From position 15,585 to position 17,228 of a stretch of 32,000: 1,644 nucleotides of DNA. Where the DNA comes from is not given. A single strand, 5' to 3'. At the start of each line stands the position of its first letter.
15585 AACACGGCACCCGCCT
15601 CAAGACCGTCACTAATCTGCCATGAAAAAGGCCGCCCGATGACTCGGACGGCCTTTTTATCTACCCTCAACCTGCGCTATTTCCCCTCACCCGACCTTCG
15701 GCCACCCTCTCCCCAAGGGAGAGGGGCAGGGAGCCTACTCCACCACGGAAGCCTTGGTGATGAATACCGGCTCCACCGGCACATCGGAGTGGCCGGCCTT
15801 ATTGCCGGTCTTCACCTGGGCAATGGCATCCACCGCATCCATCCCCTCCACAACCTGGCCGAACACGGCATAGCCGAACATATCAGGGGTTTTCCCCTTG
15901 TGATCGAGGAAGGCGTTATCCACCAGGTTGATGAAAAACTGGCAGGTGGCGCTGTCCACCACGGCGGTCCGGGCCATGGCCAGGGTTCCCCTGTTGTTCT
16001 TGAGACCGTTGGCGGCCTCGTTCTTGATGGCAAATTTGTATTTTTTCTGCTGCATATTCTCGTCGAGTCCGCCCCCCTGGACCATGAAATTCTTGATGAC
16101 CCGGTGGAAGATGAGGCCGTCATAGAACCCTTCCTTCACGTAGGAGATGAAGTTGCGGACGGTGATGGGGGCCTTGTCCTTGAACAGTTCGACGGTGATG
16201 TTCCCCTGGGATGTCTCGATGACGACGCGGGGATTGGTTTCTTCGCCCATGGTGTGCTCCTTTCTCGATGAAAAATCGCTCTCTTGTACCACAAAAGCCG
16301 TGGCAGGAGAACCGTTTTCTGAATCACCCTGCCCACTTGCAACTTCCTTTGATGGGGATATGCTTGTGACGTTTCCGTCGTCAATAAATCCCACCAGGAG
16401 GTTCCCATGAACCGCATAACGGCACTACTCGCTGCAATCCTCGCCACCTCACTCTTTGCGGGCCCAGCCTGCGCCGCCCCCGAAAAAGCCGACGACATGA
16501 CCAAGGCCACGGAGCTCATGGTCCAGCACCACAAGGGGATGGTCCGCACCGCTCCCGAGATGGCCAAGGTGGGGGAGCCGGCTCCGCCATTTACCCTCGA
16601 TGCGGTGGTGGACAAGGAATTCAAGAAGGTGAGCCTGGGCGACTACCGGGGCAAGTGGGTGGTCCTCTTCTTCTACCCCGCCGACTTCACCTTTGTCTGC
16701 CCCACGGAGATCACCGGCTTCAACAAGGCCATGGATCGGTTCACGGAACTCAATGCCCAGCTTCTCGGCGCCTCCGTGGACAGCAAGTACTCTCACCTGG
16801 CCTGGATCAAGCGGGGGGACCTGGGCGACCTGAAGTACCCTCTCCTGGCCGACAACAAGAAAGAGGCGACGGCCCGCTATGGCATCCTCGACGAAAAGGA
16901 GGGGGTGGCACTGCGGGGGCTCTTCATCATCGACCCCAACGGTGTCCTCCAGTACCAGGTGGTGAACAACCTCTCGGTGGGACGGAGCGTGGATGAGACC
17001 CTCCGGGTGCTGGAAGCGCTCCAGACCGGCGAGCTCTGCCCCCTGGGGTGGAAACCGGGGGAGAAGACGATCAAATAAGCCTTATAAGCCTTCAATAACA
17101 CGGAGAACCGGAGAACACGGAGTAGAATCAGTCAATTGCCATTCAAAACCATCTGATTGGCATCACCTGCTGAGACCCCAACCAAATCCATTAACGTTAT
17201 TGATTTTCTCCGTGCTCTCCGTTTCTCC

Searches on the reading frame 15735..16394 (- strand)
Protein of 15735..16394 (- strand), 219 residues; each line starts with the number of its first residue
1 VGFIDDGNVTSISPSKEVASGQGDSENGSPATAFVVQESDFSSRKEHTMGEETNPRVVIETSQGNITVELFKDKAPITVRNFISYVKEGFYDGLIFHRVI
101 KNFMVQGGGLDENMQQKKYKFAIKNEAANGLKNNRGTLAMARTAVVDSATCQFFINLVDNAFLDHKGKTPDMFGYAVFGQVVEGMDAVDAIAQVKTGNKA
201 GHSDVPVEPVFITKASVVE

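Call 7: search_protein_families(library=pfam, proteins=[window:15735-16394:-])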
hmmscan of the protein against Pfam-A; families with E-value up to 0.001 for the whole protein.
window:15735-16394:- (219 aa): 1 family
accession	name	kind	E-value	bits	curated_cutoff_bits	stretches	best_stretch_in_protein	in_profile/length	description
PF00160.26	Pro_isomerase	-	9.2e-51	172.7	21.7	1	57-217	2-159/159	Cyclophilin type peptidyl-prolyl cis-trans isomerase/CLD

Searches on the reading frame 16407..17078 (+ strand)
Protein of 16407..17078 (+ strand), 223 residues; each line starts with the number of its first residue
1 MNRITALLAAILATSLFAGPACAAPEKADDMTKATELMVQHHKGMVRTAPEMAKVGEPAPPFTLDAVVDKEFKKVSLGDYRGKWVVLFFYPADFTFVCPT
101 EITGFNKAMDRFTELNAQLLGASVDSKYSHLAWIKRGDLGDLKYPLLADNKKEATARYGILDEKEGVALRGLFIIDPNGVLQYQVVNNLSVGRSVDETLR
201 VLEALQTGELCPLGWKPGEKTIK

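Call 7: search_protein_families(library=pfam, proteins=[window:16407-17078:+])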
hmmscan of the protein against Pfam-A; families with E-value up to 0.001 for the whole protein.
window:16407-17078:+ (223 aa): 3 families
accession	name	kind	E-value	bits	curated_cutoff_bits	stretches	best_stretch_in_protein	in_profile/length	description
PF00578.27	AhpC-TSA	-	8.4e-42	142.5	26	1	55-183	1-123/124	AhpC/TSA family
PF08534.16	Redoxin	-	3.8e-17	62.9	26.6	1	54-190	1-137/148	Redoxin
PF10417.14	1-cysPrx_C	-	0.00018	21.8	21.1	1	206-222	7-24/41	C-terminal domain of 1-Cys peroxiredoxin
